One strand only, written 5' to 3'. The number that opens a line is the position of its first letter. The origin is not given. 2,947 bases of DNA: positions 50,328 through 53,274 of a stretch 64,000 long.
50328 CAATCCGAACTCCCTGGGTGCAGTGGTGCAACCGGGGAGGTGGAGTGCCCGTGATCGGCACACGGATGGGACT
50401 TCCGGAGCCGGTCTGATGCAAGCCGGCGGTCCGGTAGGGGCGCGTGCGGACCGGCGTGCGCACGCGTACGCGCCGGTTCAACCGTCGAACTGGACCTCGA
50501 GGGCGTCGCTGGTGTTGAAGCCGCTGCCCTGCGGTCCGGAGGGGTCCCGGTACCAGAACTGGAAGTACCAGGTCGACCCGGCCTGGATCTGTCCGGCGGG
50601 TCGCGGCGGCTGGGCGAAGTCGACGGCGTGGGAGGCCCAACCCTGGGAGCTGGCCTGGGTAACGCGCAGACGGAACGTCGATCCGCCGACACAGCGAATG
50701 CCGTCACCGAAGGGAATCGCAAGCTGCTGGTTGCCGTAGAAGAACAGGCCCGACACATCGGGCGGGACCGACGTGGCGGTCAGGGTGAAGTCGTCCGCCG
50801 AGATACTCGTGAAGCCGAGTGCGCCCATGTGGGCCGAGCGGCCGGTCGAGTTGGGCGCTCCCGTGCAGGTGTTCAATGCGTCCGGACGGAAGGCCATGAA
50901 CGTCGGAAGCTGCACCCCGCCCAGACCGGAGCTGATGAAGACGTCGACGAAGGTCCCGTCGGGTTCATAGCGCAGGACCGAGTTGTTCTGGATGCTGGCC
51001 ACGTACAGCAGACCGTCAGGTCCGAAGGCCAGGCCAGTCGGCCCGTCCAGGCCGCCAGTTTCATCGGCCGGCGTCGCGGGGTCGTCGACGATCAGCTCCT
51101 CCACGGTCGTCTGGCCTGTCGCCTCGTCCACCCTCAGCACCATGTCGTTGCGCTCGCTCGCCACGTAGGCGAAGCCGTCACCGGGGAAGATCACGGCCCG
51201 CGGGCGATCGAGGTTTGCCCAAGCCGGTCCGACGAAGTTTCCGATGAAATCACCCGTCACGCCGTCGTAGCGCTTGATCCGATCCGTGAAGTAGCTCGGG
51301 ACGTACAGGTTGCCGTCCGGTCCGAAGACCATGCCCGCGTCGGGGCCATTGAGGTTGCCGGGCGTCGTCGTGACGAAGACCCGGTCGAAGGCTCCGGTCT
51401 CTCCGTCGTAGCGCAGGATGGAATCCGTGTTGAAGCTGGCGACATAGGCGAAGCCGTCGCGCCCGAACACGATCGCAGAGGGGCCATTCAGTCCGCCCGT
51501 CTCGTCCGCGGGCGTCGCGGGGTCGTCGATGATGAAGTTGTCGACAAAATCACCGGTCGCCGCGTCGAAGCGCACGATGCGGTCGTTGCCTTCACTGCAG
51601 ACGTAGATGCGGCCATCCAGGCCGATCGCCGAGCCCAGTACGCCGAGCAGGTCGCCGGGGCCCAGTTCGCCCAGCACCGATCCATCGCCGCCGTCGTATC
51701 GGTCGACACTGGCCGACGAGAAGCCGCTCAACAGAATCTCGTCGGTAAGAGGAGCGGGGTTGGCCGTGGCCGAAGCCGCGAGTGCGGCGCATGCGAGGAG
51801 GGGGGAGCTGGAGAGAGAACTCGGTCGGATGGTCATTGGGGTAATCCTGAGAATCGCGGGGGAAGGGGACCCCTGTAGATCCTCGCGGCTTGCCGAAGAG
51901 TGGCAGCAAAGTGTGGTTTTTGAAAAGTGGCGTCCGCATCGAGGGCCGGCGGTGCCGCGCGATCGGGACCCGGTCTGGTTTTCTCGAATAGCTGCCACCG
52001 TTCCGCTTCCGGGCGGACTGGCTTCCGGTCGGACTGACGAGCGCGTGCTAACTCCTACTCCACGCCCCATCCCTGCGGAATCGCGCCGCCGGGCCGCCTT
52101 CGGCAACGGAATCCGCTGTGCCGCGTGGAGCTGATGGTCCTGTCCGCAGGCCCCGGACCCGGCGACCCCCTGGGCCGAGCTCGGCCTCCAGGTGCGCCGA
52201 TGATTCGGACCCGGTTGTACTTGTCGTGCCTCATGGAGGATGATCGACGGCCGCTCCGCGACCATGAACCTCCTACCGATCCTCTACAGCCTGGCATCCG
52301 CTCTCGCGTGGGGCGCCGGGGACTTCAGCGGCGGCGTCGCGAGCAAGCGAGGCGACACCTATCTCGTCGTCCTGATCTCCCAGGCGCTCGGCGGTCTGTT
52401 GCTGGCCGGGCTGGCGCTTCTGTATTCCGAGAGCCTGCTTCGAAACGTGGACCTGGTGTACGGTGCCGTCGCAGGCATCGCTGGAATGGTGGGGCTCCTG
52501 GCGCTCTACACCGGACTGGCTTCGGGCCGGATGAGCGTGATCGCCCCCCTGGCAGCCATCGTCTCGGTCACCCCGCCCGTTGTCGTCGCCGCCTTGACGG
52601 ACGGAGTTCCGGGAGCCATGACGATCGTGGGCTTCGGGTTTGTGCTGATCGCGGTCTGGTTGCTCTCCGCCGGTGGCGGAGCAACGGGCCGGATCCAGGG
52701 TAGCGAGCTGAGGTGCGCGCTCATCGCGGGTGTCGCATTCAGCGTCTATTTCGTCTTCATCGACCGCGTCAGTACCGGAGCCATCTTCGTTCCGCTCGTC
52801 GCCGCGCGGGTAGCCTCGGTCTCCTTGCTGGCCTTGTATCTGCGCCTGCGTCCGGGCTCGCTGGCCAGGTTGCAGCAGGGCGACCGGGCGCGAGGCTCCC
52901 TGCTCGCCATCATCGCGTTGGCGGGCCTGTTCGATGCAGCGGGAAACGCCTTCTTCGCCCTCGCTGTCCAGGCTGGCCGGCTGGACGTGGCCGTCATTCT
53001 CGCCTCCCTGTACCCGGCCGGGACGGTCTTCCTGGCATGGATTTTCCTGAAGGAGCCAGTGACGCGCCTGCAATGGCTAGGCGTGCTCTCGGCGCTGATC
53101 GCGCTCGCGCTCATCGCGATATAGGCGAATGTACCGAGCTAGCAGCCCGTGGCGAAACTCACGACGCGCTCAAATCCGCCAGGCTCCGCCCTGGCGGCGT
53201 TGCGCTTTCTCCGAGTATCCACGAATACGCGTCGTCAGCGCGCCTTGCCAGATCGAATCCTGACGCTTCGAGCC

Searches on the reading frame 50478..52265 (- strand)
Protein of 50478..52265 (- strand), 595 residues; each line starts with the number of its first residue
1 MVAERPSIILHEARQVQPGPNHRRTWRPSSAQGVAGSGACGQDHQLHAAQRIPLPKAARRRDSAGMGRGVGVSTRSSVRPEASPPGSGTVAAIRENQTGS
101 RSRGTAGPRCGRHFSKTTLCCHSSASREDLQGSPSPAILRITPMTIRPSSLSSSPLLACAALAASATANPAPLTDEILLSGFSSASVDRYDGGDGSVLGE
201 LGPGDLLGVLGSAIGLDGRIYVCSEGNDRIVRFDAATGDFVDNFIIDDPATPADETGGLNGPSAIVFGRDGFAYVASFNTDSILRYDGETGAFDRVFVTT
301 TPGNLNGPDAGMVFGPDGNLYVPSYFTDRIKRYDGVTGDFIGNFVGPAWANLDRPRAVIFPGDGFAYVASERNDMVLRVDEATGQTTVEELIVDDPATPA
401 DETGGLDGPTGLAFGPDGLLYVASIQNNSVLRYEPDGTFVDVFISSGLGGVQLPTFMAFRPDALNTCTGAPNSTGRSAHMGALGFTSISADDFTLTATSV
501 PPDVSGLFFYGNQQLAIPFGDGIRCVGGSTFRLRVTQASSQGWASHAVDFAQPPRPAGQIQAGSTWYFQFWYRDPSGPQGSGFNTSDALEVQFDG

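Call 15: search_protein_families(library=pfam, proteins=[window:50478-52265:-], max_evalue=0.01)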
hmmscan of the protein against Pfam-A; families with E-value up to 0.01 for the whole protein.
window:50478-52265:- (595 aa): 5 families
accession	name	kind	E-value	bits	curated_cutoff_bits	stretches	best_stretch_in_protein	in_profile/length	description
PF24684.1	Vgb_lyase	-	5.5e-08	32.4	50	1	211-440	17-214/290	Virginiamycin B lyase family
PF08450.18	SGL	-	9.5e-07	29.1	26.3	0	378-443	162-220/246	SMP-30/Gluconolactonase/LRE-like region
PF13449.12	Phytase-like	-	2e-05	25.1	27.6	0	217-251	78-111/284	Esterase-like activity of phytase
PF01436.27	NHL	-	0.0029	18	20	0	406-423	1-18/28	NHL repeat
PF21959.2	DUF6923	-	0.0062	16.8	27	0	273-388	49-166/234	Repeat of unknown function (DUF6923)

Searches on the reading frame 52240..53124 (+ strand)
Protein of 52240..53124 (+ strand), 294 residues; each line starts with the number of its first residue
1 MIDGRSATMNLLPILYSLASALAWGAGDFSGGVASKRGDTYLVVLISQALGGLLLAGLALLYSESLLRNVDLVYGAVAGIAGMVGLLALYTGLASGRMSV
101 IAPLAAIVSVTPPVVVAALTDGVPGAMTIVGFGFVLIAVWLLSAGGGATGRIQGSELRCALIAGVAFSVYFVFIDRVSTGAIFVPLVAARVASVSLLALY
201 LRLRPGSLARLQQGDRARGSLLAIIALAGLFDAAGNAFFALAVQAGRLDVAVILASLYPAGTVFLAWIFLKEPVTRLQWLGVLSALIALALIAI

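Call 15: search_protein_families(library=pfam, proteins=[window:52240-53124:+], max_evalue=0.01)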
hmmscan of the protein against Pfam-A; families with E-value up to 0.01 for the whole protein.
window:52240-53124:+ (294 aa): 1 family
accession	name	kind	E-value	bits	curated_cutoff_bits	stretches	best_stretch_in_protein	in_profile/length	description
PF00892.27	EamA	-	4.5e-19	69.5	28.2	2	159-293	6-134/135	EamA-like transporter family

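Call 60: find_homologous_proteins(query=window:52240-53124:+, max_evalue=1e-20)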
Query window:52240-53124:+ (294 aa): 1568 proteins with E <= 1e-20 among 8000 candidates; the best 120 are listed.
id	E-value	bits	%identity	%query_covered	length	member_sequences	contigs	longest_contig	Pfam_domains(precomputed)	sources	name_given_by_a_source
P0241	4.9e-168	576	100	100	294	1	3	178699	PF00892.27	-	-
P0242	1.3e-105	371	64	98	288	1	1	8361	PF00892.27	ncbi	-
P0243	1.8e-103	364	65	94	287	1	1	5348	PF00892.27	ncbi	-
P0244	8.6e-96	339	62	97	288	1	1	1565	PF00892.27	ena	-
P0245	7.5e-87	310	57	96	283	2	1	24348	PF00892.27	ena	-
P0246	6.8e-86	307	57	97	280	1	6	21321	PF00892.27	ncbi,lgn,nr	ncbi:MAG: DMT family transporter [Chloroflexi bacterium]|nr:MAG: DMT family transporter [Chloroflexo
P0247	6.7e-85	303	56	93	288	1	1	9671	PF00892.27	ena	-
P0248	8.7e-85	303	56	97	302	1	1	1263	PF00892.27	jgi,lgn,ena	-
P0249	4.7e-84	301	57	97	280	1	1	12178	PF00892.27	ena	-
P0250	5.3e-84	300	56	97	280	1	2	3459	PF00892.27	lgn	-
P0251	4.1e-83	297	56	92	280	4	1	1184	PF00892.27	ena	-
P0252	1.4e-80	289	53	97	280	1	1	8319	PF00892.27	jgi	jgi:uncharacterized membrane protein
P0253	2.0e-80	289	56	93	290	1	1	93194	PF00892.27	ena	-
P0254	3.5e-78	281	53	98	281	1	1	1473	PF00892.27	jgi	jgi:drug/metabolite transporter (DMT)-like permease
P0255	3.5e-78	281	53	93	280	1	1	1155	PF00892.27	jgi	jgi:drug/metabolite transporter (DMT)-like permease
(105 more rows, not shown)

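Call 62: find_encoding_contigs(protein=P0242, flank=8000, max_places=3)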
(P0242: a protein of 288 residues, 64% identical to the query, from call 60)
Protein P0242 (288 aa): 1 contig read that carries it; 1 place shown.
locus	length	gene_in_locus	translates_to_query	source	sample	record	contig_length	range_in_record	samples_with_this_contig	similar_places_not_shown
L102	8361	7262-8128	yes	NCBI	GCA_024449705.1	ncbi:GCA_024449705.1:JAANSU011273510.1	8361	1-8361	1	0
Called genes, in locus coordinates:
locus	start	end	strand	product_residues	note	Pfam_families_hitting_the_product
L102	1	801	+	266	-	?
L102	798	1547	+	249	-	PF01565:FAD_binding_4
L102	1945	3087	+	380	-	PF01820:Dala_Dala_lig_N, PF02786:CPSase_L_D2 (weak), PF02222:ATP-grasp (weak), PF07478:Dala_Dala_lig_C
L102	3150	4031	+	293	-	PF08478:POTRA_1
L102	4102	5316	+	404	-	PF11104:PilM_2 (weak), PF14450:FtsA (weak), PF02491:SHS2_FTSA, PF06723:MreB_Mbl, PF06277:EutA (weak), PF14450:FtsA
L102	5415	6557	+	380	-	PF00091:Tubulin, PF12327:FtsZ_C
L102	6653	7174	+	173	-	-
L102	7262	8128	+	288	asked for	PF00892:EamA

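Call 63: find_encoding_contigs(protein=P0243, flank=8000, max_places=3)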
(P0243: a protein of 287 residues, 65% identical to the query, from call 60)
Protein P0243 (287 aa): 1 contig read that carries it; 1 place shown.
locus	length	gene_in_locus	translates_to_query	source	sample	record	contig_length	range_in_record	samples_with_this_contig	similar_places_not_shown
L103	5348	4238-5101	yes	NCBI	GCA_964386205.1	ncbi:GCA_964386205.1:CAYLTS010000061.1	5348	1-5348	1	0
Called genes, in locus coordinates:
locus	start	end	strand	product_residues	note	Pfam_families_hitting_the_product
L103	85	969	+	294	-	PF08478:POTRA_1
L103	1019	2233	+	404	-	PF11104:PilM_2 (weak), PF14450:FtsA (weak), PF02491:SHS2_FTSA, PF06723:MreB_Mbl, PF06277:EutA (weak), PF14450:FtsA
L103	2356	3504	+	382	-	PF00091:Tubulin, PF12327:FtsZ_C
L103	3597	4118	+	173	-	-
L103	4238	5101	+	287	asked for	PF00892:EamA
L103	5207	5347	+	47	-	?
